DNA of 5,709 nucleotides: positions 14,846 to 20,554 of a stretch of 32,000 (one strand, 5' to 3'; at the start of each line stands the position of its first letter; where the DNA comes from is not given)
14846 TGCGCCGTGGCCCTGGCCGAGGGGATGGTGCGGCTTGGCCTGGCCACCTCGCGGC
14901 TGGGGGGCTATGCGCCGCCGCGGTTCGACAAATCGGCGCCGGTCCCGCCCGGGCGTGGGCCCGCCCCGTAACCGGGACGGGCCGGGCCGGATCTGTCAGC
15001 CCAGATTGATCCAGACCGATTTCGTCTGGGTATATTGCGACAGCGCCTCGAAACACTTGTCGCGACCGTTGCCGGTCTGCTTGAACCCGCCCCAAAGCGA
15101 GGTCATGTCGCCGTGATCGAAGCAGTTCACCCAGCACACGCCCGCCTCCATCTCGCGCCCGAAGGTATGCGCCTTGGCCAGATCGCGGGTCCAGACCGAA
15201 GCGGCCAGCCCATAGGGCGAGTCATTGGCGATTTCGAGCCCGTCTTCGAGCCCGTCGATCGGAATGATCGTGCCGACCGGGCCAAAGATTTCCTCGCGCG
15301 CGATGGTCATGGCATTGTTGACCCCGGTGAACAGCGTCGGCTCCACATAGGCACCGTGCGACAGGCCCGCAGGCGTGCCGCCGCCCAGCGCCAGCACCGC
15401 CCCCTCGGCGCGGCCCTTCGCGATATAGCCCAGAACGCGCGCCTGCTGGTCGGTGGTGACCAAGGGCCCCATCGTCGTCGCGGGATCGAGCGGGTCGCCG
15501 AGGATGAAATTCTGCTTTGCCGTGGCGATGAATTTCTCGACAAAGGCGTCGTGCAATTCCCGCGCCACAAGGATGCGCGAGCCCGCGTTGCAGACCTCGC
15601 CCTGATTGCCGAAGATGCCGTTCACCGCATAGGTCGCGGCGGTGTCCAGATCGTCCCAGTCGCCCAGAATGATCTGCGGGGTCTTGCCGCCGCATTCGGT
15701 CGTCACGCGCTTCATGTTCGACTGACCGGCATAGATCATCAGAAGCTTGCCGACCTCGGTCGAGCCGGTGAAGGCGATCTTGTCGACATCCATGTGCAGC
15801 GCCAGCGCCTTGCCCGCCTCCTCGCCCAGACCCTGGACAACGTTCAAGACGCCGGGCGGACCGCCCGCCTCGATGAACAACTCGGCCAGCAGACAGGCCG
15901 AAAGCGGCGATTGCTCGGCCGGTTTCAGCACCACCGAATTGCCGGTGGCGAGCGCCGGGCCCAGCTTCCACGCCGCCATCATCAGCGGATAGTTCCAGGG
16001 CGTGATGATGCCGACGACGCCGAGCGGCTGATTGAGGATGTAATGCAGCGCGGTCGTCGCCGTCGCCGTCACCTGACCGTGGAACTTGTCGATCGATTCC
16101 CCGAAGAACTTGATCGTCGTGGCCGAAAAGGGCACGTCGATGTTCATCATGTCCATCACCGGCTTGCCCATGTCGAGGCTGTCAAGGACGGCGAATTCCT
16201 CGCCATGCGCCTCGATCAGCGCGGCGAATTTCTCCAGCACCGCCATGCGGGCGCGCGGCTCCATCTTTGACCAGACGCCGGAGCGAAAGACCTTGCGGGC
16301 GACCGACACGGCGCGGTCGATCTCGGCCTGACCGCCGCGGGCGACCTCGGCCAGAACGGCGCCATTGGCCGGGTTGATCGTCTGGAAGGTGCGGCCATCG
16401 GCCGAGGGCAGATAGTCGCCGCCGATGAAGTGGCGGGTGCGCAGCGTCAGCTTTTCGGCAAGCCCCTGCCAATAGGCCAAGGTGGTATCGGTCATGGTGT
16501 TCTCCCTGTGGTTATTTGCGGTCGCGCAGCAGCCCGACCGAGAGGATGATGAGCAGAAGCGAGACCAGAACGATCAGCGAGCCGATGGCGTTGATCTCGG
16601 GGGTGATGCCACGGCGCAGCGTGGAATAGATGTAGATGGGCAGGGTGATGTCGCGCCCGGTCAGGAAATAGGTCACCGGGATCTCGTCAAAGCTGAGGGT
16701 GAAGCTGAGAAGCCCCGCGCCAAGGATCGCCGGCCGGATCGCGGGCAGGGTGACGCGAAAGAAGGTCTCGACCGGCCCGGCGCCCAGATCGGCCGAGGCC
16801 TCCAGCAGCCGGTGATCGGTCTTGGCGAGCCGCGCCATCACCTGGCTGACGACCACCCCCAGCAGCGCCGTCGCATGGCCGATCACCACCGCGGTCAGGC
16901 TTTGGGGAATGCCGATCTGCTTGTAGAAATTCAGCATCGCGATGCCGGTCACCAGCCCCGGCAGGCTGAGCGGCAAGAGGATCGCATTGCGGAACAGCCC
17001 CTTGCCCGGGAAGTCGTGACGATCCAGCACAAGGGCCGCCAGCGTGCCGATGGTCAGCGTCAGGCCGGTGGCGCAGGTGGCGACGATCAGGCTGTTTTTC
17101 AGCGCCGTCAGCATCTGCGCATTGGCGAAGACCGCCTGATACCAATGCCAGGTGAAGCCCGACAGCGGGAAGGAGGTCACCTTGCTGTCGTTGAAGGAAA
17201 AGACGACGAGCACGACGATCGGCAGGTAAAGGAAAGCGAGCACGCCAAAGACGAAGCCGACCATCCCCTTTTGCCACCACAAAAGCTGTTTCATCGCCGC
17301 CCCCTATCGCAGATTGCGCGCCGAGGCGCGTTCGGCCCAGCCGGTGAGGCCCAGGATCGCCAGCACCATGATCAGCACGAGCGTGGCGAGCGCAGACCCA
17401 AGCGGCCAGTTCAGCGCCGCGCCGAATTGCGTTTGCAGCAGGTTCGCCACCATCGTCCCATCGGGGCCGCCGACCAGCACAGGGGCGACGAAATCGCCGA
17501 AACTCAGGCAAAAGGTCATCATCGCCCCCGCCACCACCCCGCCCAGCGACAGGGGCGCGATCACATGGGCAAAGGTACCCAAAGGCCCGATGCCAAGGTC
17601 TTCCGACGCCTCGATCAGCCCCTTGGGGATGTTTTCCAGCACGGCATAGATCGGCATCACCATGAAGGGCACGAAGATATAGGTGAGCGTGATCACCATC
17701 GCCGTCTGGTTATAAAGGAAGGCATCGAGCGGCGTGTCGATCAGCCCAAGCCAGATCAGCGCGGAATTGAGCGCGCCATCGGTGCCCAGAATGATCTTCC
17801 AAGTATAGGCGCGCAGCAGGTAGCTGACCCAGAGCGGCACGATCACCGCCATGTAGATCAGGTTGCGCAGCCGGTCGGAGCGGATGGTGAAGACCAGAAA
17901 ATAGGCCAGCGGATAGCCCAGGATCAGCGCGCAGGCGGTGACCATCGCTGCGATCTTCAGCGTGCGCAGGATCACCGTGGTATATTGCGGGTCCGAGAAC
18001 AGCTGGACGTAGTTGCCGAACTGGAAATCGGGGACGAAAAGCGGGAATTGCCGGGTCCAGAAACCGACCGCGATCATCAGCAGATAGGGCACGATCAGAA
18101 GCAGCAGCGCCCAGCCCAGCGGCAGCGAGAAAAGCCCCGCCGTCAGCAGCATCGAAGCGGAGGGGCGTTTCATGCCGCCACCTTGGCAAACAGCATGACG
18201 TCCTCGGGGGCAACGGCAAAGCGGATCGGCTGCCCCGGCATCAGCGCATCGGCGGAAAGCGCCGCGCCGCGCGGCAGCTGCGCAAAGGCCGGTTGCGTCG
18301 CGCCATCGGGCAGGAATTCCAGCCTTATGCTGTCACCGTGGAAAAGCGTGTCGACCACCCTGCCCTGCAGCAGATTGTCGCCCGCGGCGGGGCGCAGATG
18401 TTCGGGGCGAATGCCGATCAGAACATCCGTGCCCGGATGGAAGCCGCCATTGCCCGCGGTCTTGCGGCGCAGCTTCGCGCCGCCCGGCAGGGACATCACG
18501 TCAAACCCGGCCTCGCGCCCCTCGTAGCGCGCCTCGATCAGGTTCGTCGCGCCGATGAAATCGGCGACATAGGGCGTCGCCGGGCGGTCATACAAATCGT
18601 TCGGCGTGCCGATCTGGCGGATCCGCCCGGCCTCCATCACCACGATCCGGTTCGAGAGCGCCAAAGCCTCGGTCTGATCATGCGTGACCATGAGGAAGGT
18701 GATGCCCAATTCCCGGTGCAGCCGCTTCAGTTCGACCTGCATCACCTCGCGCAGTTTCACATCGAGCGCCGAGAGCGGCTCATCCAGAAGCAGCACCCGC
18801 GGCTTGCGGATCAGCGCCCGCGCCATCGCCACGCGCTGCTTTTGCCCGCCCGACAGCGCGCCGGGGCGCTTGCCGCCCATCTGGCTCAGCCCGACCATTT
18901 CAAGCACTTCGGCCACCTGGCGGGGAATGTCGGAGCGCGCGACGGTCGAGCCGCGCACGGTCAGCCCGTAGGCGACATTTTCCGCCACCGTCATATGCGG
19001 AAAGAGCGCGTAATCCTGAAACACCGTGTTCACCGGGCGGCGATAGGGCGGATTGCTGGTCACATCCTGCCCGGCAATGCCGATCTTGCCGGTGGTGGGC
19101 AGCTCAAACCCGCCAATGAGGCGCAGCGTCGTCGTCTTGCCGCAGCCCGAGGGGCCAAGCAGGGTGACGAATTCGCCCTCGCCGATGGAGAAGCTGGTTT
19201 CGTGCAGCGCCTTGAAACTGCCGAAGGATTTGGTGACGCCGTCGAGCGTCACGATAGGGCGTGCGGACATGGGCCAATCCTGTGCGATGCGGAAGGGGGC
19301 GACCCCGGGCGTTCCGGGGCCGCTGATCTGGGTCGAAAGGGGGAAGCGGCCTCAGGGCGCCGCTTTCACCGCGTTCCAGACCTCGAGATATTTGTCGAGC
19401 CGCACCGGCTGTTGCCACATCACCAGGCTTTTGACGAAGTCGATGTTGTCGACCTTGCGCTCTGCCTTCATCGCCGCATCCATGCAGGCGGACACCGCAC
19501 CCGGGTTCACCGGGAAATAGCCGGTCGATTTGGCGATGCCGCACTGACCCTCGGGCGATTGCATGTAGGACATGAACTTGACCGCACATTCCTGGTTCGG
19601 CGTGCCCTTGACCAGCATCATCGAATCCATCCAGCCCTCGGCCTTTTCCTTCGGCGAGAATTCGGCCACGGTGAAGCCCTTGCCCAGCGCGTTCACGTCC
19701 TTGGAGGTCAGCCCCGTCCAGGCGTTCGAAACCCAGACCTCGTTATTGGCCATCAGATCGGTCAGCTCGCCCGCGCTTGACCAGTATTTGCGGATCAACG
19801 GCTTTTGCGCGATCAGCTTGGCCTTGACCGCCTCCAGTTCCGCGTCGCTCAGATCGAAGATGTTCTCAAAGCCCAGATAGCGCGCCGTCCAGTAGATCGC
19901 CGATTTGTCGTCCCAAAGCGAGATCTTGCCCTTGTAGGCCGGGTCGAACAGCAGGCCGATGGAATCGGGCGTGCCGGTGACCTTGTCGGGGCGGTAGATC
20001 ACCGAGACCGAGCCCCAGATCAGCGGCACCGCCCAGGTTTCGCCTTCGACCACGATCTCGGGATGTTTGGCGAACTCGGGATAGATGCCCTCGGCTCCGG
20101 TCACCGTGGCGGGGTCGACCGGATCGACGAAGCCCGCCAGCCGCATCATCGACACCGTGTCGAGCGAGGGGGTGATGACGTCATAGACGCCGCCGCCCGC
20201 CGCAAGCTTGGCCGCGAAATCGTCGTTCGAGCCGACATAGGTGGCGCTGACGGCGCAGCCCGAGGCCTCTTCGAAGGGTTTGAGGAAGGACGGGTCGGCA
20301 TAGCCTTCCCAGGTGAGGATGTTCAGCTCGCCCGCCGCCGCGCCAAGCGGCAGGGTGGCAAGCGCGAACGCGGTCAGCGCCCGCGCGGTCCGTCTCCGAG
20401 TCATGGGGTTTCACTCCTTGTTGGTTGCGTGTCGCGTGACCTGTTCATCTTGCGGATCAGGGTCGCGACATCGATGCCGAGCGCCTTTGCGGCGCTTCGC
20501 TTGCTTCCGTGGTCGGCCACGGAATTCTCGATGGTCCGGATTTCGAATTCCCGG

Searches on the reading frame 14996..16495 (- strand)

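Call 80: search_protein_families(library=pfam, max_evalue=0.00001, proteins=[window:14996-16495:-])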
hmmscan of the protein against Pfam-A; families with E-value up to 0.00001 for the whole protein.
window:14996-16495:- (499 aa): 1 family
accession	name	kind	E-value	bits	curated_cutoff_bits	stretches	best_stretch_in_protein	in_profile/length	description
PF00171.27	Aldedh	-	2e-161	538.1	23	1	31-494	4-461/461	Aldehyde dehydrogenase family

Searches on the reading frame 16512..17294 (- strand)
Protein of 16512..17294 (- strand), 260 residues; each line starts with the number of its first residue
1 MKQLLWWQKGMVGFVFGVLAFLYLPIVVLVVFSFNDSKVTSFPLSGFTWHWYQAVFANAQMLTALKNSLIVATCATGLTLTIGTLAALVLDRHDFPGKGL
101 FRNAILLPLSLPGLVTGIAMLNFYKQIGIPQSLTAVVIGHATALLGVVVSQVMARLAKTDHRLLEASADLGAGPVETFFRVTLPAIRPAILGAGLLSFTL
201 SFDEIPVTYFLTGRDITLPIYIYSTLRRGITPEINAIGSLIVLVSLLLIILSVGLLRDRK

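Call 80: search_protein_families(library=pfam, max_evalue=0.00001, proteins=[window:16512-17294:-])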
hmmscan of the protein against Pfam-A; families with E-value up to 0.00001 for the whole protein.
window:16512-17294:- (260 aa): 1 family
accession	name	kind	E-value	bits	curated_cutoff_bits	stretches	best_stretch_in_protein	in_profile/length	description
PF00528.27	BPD_transp_1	-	1.7e-11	44.7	26.4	1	81-255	3-174/184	Binding-protein-dependent transport system inner membrane component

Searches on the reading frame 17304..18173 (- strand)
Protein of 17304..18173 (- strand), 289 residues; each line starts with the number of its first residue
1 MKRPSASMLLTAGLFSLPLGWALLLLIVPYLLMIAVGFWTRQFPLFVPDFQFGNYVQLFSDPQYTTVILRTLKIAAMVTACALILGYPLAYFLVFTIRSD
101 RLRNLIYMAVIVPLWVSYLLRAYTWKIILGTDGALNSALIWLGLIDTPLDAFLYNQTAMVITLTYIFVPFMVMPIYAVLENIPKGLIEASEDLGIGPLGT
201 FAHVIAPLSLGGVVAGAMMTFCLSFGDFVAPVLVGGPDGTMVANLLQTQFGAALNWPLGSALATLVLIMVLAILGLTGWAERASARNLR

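Call 80: search_protein_families(library=pfam, max_evalue=0.00001, proteins=[window:17304-18173:-])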
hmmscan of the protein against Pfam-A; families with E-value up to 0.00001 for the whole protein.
window:17304-18173:- (289 aa): 1 family
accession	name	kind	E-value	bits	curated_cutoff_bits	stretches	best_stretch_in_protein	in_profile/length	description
PF00528.27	BPD_transp_1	-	9.5e-14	52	26.4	1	85-274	4-170/184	Binding-protein-dependent transport system inner membrane component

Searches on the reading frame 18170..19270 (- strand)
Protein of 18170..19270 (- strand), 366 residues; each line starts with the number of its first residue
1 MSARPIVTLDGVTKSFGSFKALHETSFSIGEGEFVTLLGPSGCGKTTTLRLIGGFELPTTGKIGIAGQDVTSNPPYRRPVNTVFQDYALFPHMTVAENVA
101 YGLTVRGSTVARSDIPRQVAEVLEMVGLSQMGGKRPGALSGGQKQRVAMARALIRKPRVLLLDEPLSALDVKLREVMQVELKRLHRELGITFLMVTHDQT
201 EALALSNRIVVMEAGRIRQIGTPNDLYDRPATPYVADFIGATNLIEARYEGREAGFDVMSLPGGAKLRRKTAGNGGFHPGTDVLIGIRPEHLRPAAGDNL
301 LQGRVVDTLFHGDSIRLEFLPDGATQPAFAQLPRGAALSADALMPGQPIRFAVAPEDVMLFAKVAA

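Call 80: search_protein_families(library=pfam, max_evalue=0.00001, proteins=[window:18170-19270:-])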
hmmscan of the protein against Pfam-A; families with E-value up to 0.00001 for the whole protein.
window:18170-19270:- (366 aa): 2 families
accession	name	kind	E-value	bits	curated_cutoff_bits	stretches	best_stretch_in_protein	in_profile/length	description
PF00005.33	ABC_tran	-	1.6e-35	123.1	25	1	22-166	1-136/137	ABC transporter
PF08402.16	TOBE_2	-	1.2e-10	41.8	21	1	285-361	1-76/76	TOBE domain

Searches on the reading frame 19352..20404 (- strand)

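Call 80: search_protein_families(library=pfam, max_evalue=0.00001, proteins=[window:19352-20404:-])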
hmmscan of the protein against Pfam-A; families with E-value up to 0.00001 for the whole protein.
window:19352-20404:- (350 aa): 4 families
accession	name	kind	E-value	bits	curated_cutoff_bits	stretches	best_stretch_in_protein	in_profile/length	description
PF13416.11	SBP_bac_8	-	1.1e-21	78.3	27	1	41-305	3-267/279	Bacterial extracellular solute-binding protein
PF01547.30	SBP_bac_1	-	4.4e-12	47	26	1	41-287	14-306/307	Bacterial extracellular solute-binding protein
PF13343.11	SBP_bac_6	-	5.4e-10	39.6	24.6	1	116-313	48-229/245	Bacterial extracellular solute-binding protein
PF13531.11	SBP_bac_11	-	8.6e-07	29.4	25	1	42-288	18-219/227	Bacterial extracellular solute-binding protein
